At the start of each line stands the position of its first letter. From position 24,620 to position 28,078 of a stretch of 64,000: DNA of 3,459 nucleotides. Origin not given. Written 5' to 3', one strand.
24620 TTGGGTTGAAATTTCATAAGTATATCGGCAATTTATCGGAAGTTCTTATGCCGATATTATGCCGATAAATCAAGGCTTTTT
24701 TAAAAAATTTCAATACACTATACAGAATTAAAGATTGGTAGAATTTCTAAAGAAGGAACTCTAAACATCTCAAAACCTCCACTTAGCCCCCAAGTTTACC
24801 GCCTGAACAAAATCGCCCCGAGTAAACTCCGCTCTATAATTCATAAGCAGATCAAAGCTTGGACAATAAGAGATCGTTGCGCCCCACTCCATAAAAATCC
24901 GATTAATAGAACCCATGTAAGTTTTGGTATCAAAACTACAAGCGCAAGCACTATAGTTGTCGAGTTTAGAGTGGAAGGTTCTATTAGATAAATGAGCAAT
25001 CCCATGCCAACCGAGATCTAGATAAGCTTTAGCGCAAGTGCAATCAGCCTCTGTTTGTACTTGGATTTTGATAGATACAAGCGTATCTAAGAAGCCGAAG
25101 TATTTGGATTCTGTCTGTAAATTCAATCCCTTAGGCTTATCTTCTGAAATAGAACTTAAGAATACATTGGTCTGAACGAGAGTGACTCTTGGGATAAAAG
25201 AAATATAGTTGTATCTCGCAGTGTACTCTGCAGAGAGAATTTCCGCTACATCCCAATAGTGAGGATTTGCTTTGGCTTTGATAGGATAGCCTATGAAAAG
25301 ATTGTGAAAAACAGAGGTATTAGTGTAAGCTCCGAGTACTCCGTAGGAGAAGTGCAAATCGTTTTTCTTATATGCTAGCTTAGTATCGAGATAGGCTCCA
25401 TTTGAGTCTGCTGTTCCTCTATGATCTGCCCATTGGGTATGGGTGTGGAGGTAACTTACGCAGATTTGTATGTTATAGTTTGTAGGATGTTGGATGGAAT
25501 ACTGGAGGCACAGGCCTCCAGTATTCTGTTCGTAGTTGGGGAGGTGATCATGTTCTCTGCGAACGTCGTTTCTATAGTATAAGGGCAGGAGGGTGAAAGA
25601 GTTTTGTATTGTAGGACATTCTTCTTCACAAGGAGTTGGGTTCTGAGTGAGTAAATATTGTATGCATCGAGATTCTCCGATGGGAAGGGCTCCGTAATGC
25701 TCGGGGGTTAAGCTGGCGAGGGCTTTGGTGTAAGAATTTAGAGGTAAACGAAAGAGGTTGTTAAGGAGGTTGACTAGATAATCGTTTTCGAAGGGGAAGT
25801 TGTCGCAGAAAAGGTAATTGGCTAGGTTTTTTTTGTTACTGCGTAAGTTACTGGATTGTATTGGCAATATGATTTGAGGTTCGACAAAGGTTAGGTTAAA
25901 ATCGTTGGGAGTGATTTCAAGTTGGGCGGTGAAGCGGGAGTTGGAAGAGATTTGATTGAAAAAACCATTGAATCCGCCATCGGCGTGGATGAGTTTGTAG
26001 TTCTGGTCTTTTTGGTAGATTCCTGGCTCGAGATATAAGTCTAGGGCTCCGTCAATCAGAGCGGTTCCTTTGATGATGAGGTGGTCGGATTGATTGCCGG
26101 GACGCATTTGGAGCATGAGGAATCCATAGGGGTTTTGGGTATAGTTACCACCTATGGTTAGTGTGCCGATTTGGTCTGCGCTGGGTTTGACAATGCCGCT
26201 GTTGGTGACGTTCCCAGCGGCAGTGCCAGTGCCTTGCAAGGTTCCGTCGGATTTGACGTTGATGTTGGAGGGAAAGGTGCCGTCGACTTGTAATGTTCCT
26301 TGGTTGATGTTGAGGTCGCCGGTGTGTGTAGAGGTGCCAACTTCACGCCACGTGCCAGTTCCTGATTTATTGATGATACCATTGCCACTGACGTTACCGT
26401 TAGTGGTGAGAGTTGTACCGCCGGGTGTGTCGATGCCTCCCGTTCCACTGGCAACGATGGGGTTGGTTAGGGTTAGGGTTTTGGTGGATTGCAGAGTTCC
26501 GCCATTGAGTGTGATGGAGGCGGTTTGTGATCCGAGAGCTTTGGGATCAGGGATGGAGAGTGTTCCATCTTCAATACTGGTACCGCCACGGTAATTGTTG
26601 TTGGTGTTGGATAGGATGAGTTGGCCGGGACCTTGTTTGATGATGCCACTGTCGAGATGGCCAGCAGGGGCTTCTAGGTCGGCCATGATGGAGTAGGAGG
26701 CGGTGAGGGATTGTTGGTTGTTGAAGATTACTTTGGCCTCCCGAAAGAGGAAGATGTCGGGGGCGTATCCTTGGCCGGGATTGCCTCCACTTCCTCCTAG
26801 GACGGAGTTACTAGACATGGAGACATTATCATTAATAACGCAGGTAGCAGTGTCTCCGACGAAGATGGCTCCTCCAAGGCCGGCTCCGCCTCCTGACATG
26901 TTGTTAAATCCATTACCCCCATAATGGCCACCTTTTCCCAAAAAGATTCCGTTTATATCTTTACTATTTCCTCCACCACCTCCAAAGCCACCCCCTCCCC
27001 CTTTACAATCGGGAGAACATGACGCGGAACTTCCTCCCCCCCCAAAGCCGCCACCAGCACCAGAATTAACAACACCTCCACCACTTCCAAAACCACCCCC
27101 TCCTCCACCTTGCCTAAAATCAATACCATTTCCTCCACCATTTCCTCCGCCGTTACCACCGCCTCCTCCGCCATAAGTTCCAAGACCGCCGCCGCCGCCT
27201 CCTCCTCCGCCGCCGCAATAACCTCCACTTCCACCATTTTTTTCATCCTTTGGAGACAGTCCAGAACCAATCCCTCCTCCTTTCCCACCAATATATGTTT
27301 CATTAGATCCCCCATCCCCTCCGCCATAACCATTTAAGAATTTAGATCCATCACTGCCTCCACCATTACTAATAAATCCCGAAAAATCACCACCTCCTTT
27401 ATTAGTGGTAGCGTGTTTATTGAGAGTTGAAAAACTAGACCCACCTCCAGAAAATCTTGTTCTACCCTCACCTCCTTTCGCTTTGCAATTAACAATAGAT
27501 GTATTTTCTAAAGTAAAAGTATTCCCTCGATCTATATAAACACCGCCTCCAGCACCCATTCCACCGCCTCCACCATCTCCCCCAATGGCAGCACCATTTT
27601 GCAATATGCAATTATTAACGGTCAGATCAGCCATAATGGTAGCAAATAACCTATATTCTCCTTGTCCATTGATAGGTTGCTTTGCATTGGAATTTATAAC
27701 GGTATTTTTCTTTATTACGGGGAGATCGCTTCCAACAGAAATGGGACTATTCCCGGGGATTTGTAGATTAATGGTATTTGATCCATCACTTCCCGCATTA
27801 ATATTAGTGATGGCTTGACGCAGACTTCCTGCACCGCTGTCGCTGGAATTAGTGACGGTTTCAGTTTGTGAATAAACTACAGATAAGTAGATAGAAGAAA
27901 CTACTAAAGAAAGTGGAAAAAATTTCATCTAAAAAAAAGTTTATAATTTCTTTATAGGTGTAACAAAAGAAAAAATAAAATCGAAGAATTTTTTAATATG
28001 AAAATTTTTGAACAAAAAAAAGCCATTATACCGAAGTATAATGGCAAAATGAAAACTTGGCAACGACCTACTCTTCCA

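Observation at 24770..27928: Pmp-like autotransporter is a codon-usage and composition outlier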

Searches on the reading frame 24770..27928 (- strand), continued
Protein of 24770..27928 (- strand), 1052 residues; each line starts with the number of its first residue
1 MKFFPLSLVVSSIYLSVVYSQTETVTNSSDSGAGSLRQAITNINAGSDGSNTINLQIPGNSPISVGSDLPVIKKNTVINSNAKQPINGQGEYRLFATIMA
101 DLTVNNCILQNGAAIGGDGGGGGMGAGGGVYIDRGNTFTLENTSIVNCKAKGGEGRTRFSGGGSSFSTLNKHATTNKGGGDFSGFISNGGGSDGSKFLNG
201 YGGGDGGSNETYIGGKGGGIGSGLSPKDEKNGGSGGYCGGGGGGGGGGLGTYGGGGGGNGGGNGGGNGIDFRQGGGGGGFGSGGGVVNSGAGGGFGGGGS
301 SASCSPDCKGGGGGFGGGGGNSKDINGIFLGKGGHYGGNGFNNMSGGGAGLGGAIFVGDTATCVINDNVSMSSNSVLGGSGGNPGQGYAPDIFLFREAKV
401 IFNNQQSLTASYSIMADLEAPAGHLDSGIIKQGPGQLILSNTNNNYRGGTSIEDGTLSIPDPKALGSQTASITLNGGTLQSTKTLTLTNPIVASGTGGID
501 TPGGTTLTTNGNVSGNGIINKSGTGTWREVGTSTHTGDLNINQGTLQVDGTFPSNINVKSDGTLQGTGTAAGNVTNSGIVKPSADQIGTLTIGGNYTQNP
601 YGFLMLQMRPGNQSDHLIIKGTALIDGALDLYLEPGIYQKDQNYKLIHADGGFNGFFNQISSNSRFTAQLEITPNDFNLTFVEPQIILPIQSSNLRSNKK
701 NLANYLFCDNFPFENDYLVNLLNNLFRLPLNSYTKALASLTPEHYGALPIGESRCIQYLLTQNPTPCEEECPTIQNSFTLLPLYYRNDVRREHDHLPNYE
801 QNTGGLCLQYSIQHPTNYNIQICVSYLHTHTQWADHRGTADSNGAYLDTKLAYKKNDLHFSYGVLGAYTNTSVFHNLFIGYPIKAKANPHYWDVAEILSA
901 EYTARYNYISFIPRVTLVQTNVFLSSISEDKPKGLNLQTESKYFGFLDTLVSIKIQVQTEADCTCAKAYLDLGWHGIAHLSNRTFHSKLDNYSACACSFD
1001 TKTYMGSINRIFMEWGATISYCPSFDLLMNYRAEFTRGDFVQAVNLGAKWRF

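Call 25: find_encoding_contigs(protein=P0008, flank=10000, max_places=2)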
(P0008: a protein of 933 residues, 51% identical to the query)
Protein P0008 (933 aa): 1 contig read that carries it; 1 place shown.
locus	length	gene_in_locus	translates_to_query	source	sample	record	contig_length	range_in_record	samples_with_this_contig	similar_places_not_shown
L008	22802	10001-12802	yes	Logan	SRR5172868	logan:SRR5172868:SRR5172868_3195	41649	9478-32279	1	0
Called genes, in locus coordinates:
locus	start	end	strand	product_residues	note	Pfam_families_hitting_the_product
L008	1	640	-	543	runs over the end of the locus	PF03219:TLC, PF04114:Gaa1 (weak)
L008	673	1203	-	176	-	-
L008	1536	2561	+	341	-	PF01656:CbiA, PF10609:ParA, PF13614:AAA_31 (weak), PF06155:GBBH-like_N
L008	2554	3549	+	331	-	PF01297:ZnuA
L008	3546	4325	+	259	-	PF00005:ABC_tran, PF02463:SMC_N (faint), PF13304:AAA_21 (weak)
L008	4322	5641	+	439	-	PF00950:ABC-3, PF01032:FecCD (weak), PF02742:Fe_dep_repr_C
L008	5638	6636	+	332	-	PF00950:ABC-3, PF01032:FecCD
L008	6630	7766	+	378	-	PF02670:DXP_reductoisom, PF08436:DXP_redisom_C, PF13288:DXPR_C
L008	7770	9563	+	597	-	PF02163:Peptidase_M50, PF00595:PDZ (faint), PF13180:PDZ_2 (faint), PF17820:PDZ_6 (faint)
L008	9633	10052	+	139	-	-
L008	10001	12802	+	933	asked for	PF12951:PATR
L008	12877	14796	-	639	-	PF00012:HSP70, PF06723:MreB_Mbl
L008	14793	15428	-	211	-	PF01025:GrpE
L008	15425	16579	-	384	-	PF01628:HrcA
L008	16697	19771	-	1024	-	PF05088:Bac_GDH_CD, PF00208:ELFV_dehydrog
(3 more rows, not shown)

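Call 26: find_encoding_contigs(protein=P0010, flank=5000, max_places=2)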
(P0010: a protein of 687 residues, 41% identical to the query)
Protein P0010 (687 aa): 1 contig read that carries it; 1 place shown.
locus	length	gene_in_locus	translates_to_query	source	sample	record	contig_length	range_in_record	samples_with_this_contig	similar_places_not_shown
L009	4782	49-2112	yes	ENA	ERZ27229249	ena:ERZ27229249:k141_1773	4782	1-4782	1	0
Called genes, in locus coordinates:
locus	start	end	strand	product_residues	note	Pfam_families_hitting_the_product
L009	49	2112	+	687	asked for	-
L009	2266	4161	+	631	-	PF03797:Autotransporter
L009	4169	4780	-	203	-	?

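Call 27: find_encoding_contigs(protein=P0011, flank=10000, max_places=2)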
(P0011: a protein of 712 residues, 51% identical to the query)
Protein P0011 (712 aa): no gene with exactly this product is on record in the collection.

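Call 39: find_related_loci(query=A1, collection=metagenome_contigs, flank=4000)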
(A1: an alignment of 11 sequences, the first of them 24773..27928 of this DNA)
Query A1 (1052 aa) in metagenome_contigs; peptide patterns used: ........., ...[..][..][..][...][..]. (x = any residue, [..] = any of these).
341 stretches matched a pattern; 2 encode a relative of the query (tblastn E <= 1e-3); 2 distinct loci.
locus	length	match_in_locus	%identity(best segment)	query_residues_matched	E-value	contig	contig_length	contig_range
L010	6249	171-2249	57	355-1052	0e+0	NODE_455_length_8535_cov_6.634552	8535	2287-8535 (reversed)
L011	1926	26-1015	42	719-1052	8e-73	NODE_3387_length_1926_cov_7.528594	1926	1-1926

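Call 40: find_encoding_contigs(protein=P0014, flank=10000, max_places=1)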
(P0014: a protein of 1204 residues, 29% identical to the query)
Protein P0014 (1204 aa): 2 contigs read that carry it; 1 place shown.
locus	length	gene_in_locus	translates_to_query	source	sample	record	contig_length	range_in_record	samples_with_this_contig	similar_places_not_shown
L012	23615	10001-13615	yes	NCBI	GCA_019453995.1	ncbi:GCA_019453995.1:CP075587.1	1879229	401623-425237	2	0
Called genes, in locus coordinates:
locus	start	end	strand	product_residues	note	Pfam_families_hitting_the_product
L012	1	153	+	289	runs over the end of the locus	PF01148:CTP_transf_1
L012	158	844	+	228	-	PF02224:Cytidylate_kin, PF13189:Cytidylate_kin2, PF13238:AAA_18 (weak)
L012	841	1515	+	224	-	PF01553:Acyltransferase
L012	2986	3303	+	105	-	PF00085:Thioredoxin, PF14595:Thioredoxin_9 (weak), PF00578:AhpC-TSA (weak), PF13098:Thioredoxin_2, PF13905:Thioredoxin_8 (weak), PF04756:OST3_OST6 (faint)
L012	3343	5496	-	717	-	PF00375:SDF, PF00497:SBP_bac_3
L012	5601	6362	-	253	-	PF01346:FKBP_N, PF00254:FKBP_C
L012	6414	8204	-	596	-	PF01336:tRNA_anti-codon, PF00152:tRNA-synt_2, PF02938:GAD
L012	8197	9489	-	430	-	PF13393:tRNA-synt_His, PF00152:tRNA-synt_2 (faint), PF00587:tRNA-synt_2b, PF03129:HGTP_anticodon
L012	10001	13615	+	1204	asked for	PF12951:PATR, PF03797:Autotransporter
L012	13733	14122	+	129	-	PF13936:HTH_38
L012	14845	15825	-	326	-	PF13936:HTH_38, PF13565:HTH_32 (weak)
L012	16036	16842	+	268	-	-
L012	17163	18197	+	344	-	PF13384:HTH_23 (weak), PF13551:HTH_29 (weak), PF13592:HTH_33, PF13358:DDE_3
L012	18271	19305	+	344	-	PF13384:HTH_23 (weak), PF13551:HTH_29 (weak), PF13592:HTH_33, PF13358:DDE_3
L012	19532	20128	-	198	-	-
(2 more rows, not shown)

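Call 77: predict_structure(alignment_id=A2)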
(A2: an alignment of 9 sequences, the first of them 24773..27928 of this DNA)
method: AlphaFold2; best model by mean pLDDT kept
length: 1052 residues; sequences in the alignment: 9
mean_pLDDT: 70.6   pTM: 0.53
mean pLDDT of the five models: 70.6, 69.5, 69.0, 65.0, 61.7
residues with pLDDT >= 90: 260; 70-90: 386; 50-70: 134; < 50: 272
segments of 3 or more residues with pLDDT < 50: 1-4, 6-19, 157-162, 167-191, 194-335, 340-343, 421-425, 694-740, 769-772, 878-882, 932-936, 990-998
pLDDT, mean of each block of 10 residues (from residue 1): 40 42 85 88 77 85 83 89 87 79 92 69 65 86 88 59 49 39 34 45 30 26 25 28 24 24 28 30 31 32 31 40 41 47 59 76 90 79 68 82 91 73 61 93 84 93 85 94 90 94 93 92 95 94 95 95 95 96 84 96 91 89 94 80 90 90 83 90 70 46 38 34 35 38 64 75 60 71 86 67 89 79 89 81 89 85 88 64 64 87 87 90 70 51 82 87 79 88 61 42 67 88 79 83 87 76
secondary structure, 60 per line:
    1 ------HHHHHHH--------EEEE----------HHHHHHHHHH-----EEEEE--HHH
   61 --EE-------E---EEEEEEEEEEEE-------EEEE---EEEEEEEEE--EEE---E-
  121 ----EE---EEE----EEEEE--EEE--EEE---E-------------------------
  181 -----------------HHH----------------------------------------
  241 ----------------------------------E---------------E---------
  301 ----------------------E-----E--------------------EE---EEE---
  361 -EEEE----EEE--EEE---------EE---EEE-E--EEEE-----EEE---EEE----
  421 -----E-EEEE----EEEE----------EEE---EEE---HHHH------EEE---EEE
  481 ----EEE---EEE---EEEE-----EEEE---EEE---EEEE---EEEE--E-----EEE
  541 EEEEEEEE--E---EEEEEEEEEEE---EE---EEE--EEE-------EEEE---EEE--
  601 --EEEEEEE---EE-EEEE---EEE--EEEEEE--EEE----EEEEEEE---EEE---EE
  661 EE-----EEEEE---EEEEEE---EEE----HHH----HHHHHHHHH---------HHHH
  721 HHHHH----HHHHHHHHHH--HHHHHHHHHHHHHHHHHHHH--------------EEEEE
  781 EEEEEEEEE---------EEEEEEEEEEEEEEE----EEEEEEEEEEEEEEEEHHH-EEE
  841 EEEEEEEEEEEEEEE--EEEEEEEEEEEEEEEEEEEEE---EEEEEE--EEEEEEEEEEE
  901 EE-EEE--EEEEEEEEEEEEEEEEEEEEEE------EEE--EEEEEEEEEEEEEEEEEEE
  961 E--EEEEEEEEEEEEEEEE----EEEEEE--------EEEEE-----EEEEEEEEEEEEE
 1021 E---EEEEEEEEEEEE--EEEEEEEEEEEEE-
elements in order (helices of 4 or more, strands of 3 or more residues): H7-13 E22-25 H36-45 E51-55 E76-87 E95-98 E102-110 E113-115 E130-132 E137-141 E144-146 E149-151 E355-357 E362-365 E370-372 E375-377 E392-394 E399-402 E408-410 E414-416 E428-431 E436-439 E450-452 E456-458 H462-465 E472-474 E478-480 E485-487 E491-493 E497-500 E506-509 E513-515 E519-522 E526-529 E538-548 E555-565 E574-576 E579-581 E589-592 E596-598 E603-609 E616-619 E623-625 E628-633 E636-638 E643-649 E653-655 E659-662 E668-672 E676-681 E685-687 H699-707 H717-725 H730-739 H742-761 E776-789 E799-813 E818-833 E838-855 E858-878 E882-887 E890-902 E904-906 E909-930 E937-939 E942-961 E964-979 E984-989 E998-1002 E1008-1021 E1025-1036 E1039-1051

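Call 79: fold_search(model_id=the predicted structure, library=pdb)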
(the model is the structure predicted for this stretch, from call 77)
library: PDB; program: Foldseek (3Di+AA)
matches with E <= 10: 753; with E <= 0.001: 132
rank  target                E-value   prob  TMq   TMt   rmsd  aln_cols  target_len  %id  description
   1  3kvn_X                7.5e-12  1.00  0.26  0.42   4.5       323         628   13  Crystal structure of the full-length autotransporter EstA from Pseudomonas aeruginosa (released 2010-01-26)
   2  3kvn_A                2.1e-11  1.00  0.26  0.42   4.7       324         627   13  Crystal structure of the full-length autotransporter EstA from Pseudomonas aeruginosa (released 2010-01-26)
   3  1uyn                  8.0e-11  1.00  0.24  0.84   3.6       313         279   12  Translocator domain of autotransporter NalP from Neisseria meningitidis (released 2004-03-18)
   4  9oqa                  1.1e-10  1.00  0.23  0.38   6.9       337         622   12  Cryo-EM structure of AaaA, a Pseudomonas Aeruginosa autotransporter (released 2025-08-13)
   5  1uyo                  8.8e-10  1.00  0.24  0.83   4.1       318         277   11  Translocator domain of autotransporter NalP from Neisseria meningitidis (released 2004-03-19)
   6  3slt                  8.9e-09  1.00  0.24  0.72   5.0       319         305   12  Pre-cleavage Structure of the Autotransporter EspP - N1023S Mutant (released 2011-11-16)
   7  2qom_A                9.3e-09  1.00  0.21  0.78   6.6       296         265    8  The crystal structure of the E.coli EspP autotransporter Beta-domain. (released 2007-11-13)
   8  3slo                  1.1e-08  1.00  0.22  0.67   6.8       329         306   10  Pre-cleavage Structure of the Autotransporter EspP - N1023D mutant (released 2011-11-16)
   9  3slj                  1.7e-08  1.00  0.24  0.72   5.2       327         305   12  Pre-cleavage Structure of the Autotransporter EspP - N1023A mutant (released 2011-11-16)
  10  2qom_B                2.2e-08  1.00  0.21  0.76   5.6       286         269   11  The crystal structure of the E.coli EspP autotransporter Beta-domain. (released 2007-11-13)
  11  3qq2_C                2.3e-08  1.00  0.22  0.86   3.0       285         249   11  Crystal Structure of the Beta Domain of the Bordetella Autotransporter Brka (released 2011-04-13)
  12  3aeh_A                3.7e-08  1.00  0.22  0.78   5.4       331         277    9  Integral membrane domain of autotransporter Hbp (released 2010-07-07)
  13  8bo2_P                1.1e-07  1.00  0.22  0.66   6.4       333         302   11  BAM-EspP complex structure with BamA-S425C/EspP-S1299C mutations in nanodisc (released 2023-04-26)
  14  2x9k                  1.5e-07  1.00  0.14  0.37  15.7       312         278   12  Structure of a E.coli porin (released 2011-01-26)
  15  3qq2_B                2.2e-07  1.00  0.22  0.85   3.5       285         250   11  Crystal Structure of the Beta Domain of the Bordetella Autotransporter Brka (released 2011-04-13)
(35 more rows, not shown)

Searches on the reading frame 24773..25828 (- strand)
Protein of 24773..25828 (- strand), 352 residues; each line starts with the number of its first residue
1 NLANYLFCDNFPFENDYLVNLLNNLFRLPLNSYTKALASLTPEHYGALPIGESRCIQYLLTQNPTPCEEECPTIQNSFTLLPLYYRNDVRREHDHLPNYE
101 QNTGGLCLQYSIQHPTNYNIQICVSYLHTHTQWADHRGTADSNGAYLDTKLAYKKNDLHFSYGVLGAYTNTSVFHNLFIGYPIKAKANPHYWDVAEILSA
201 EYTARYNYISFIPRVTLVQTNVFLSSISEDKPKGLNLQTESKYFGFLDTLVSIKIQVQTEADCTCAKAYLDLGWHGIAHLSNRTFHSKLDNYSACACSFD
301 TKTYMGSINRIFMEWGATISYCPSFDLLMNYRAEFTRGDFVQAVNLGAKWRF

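Call 65: search_protein_families(library=pfam, proteins=[window:24773-25828:-], max_evalue=10)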
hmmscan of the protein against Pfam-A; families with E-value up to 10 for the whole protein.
window:24773-25828:- (352 aa): 1 family
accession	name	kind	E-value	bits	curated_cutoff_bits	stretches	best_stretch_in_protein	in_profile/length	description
PF03797.25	Autotransporter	-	1.2e-07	32.2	26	1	91-294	13-218/255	Autotransporter beta-domain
